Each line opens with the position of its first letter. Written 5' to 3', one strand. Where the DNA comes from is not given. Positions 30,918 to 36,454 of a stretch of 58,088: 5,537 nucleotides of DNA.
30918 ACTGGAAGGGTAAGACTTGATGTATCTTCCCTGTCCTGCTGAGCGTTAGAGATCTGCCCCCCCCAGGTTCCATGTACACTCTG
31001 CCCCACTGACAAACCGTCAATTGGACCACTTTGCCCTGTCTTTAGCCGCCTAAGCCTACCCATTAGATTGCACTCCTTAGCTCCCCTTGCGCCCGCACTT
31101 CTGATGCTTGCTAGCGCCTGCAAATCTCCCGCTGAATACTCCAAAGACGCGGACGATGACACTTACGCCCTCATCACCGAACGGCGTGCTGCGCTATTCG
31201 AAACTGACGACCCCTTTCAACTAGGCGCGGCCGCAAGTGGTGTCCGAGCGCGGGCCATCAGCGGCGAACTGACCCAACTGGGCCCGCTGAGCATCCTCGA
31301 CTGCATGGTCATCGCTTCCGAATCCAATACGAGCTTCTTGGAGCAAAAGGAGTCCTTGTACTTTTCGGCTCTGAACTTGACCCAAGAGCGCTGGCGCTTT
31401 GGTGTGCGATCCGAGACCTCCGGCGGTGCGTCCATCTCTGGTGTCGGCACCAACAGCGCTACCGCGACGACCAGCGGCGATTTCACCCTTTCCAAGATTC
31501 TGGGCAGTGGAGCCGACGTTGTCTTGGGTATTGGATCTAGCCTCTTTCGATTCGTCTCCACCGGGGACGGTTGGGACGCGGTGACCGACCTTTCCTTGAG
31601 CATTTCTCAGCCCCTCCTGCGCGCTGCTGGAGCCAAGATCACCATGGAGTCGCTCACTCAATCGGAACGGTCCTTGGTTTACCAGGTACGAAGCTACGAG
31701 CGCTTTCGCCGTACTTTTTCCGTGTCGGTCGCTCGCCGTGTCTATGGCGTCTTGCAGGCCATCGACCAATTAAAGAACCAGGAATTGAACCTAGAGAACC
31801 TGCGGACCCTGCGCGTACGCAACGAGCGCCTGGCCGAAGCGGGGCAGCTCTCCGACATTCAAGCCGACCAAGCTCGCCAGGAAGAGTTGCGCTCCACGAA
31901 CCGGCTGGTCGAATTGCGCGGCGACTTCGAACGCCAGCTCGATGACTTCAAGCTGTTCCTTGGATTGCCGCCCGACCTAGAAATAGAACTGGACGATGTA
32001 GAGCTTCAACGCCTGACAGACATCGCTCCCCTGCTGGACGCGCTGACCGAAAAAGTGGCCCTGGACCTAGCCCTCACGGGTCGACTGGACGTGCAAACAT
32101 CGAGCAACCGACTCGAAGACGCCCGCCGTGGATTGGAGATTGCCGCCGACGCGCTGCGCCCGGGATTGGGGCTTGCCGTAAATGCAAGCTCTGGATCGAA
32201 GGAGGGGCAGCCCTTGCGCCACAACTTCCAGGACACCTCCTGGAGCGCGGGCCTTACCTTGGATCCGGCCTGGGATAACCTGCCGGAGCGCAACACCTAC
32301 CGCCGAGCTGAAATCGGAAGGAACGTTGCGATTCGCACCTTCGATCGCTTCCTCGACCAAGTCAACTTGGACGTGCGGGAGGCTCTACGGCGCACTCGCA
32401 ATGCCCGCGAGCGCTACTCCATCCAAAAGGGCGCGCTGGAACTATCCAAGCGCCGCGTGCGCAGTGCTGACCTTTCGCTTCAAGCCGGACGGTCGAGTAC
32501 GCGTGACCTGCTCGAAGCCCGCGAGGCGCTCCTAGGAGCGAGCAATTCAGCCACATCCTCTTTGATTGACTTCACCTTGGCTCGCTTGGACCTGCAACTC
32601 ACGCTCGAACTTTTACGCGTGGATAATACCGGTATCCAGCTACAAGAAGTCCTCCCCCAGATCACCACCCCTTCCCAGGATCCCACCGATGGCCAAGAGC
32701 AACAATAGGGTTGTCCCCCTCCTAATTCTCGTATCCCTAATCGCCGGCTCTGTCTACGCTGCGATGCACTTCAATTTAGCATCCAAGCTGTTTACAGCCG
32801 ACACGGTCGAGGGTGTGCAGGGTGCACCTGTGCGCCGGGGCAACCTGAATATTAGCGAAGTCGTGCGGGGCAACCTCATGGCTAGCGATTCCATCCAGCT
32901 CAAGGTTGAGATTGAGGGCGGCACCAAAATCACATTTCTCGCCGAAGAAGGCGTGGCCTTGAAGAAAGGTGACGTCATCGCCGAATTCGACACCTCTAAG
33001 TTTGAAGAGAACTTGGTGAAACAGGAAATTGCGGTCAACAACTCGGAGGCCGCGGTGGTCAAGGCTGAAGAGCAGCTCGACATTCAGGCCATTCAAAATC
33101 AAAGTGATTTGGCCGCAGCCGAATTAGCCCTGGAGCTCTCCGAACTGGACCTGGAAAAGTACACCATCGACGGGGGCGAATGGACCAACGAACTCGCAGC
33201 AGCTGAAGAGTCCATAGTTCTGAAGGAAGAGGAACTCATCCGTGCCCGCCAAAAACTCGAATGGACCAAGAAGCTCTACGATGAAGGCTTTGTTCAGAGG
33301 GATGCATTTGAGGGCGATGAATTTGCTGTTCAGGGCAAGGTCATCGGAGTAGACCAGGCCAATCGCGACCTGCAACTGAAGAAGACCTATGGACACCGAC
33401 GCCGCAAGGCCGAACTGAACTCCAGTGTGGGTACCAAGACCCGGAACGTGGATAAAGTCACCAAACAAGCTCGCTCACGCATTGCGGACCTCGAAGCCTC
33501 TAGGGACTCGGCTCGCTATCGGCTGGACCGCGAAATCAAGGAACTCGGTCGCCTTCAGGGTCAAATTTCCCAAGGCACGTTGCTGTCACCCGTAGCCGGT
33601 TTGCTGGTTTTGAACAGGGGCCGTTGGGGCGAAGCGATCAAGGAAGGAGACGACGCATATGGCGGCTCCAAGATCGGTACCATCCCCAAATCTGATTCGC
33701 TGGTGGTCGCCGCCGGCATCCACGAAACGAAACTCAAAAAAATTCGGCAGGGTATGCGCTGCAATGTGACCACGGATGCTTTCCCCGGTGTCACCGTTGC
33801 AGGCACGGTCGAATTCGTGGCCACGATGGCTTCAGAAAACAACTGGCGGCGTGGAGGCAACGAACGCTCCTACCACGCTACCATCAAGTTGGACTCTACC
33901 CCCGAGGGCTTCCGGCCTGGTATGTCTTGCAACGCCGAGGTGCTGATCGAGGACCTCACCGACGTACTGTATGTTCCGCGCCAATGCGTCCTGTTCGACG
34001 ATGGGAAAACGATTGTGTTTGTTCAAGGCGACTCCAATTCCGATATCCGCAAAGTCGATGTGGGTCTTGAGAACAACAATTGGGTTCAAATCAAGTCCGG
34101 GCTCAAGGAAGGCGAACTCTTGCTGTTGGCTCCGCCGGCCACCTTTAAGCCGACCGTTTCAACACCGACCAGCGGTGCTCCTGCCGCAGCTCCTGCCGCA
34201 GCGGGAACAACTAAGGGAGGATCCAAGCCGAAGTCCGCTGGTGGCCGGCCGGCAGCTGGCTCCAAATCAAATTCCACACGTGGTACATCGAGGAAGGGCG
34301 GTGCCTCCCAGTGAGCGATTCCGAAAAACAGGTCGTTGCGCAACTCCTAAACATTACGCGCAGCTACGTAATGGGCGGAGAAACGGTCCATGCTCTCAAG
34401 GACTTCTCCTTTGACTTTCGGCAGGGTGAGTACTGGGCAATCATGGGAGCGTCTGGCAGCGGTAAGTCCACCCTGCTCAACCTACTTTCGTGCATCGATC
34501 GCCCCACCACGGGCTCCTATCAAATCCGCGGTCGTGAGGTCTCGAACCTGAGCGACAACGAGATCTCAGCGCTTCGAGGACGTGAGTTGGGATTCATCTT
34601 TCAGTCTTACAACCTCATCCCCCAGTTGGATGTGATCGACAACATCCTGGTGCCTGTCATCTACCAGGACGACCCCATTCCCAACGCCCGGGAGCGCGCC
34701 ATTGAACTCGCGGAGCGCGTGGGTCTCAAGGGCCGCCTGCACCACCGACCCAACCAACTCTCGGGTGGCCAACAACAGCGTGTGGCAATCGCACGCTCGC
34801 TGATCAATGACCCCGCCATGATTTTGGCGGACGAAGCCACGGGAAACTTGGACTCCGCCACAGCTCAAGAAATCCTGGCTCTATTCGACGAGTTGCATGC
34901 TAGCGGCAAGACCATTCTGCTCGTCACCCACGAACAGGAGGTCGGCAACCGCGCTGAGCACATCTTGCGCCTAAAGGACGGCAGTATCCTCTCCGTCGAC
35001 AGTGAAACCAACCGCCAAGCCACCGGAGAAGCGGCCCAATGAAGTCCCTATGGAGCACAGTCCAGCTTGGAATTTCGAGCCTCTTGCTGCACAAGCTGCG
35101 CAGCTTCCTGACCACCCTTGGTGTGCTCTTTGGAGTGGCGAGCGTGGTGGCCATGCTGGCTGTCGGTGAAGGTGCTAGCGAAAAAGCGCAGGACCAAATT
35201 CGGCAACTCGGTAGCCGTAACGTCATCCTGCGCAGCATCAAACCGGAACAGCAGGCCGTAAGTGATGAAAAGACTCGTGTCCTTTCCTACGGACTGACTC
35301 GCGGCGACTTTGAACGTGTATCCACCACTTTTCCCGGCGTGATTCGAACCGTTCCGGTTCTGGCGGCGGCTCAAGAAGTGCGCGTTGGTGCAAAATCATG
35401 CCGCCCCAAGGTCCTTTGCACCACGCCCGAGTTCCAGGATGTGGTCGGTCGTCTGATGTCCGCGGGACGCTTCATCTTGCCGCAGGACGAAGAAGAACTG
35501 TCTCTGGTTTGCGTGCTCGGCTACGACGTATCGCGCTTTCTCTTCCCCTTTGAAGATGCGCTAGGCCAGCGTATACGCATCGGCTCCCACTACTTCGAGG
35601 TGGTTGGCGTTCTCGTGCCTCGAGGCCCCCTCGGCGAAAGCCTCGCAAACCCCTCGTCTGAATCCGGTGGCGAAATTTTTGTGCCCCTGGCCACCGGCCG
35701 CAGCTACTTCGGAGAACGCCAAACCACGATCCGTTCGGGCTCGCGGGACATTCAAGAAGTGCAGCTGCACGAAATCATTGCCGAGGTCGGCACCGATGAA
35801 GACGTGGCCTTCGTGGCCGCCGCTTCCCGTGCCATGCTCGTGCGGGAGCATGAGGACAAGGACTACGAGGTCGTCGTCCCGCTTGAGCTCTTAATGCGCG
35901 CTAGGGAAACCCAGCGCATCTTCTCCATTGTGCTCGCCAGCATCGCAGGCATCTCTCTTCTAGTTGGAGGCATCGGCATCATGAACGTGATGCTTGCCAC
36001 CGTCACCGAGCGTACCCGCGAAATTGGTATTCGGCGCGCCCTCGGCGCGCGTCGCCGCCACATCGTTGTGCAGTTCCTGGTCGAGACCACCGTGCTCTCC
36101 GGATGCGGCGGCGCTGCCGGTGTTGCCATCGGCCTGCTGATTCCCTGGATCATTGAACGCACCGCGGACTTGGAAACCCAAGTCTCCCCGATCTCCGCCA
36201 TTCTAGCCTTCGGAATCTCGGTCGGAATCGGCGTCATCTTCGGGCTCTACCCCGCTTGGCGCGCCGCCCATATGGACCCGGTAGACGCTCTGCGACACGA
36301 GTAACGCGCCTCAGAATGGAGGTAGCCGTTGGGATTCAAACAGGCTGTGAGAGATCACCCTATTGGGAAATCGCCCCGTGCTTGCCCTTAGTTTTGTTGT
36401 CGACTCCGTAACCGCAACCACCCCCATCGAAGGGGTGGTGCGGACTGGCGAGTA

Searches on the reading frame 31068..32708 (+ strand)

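Call 12: search_protein_families(library=pfam, proteins=[window:31068-32708:+], max_evalue=0.00001)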
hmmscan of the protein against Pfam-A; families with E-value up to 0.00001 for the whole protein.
window:31068-32708:+ (546 aa): 1 family
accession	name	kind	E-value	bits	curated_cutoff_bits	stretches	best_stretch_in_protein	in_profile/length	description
PF02321.23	OEP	-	1.7e-21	77.4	22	2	331-512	4-185/187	Outer membrane efflux protein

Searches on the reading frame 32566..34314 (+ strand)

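Call 12: search_protein_families(library=pfam, proteins=[window:32566-34314:+], max_evalue=0.00001)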
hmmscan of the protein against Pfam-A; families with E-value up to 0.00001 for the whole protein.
window:32566-34314:+ (582 aa): 2 families
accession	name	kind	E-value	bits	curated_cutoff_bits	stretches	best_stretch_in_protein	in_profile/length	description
PF16576.10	HlyD_D23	-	4.7e-07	29.7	30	1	321-424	93-190/214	Barrel-sandwich domain of CusB or HlyD membrane-fusion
PF13437.12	HlyD_3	-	3e-06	28.4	22.2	0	339-452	2-106/106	HlyD family secretion protein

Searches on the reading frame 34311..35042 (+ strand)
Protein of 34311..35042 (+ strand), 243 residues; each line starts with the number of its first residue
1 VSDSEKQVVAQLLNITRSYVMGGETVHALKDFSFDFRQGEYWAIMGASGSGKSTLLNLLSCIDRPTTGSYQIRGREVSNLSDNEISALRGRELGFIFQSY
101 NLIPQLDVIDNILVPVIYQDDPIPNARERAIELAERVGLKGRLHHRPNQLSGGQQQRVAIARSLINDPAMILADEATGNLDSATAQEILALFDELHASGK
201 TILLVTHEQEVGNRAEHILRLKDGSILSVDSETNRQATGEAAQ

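Call 12: search_protein_families(library=pfam, proteins=[window:34311-35042:+], max_evalue=0.00001)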
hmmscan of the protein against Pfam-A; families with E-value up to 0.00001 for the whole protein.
window:34311-35042:+ (243 aa): 1 family
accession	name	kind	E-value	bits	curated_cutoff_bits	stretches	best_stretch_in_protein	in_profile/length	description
PF00005.33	ABC_tran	-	2.3e-34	119.4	25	1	29-177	1-136/137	ABC transporter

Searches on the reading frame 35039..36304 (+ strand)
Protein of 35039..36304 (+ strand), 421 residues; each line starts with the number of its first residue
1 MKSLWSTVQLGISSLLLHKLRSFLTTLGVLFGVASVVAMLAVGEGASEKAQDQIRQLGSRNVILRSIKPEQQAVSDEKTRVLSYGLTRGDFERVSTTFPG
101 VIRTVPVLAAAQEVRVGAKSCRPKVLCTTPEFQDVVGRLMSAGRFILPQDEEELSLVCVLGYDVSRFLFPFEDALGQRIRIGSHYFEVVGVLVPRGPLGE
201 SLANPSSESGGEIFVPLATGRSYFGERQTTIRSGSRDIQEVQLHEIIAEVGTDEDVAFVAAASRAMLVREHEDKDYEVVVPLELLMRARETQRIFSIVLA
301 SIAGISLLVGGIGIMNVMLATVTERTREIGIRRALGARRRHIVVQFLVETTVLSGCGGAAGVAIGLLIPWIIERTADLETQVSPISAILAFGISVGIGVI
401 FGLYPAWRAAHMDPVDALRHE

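Call 61: search_protein_families(library=pfam, proteins=[window:35039-36304:+], max_evalue=0.00001)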
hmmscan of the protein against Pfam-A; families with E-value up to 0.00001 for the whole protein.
window:35039-36304:+ (421 aa): 2 families
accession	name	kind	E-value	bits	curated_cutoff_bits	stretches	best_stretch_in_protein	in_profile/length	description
PF12704.14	MacB_PCD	-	6.9e-29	102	27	1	22-258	1-199/207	MacB-like periplasmic core domain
PF02687.27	FtsX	-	1.2e-24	87.1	25.5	1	301-414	2-120/120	FtsX-like permease C-terminal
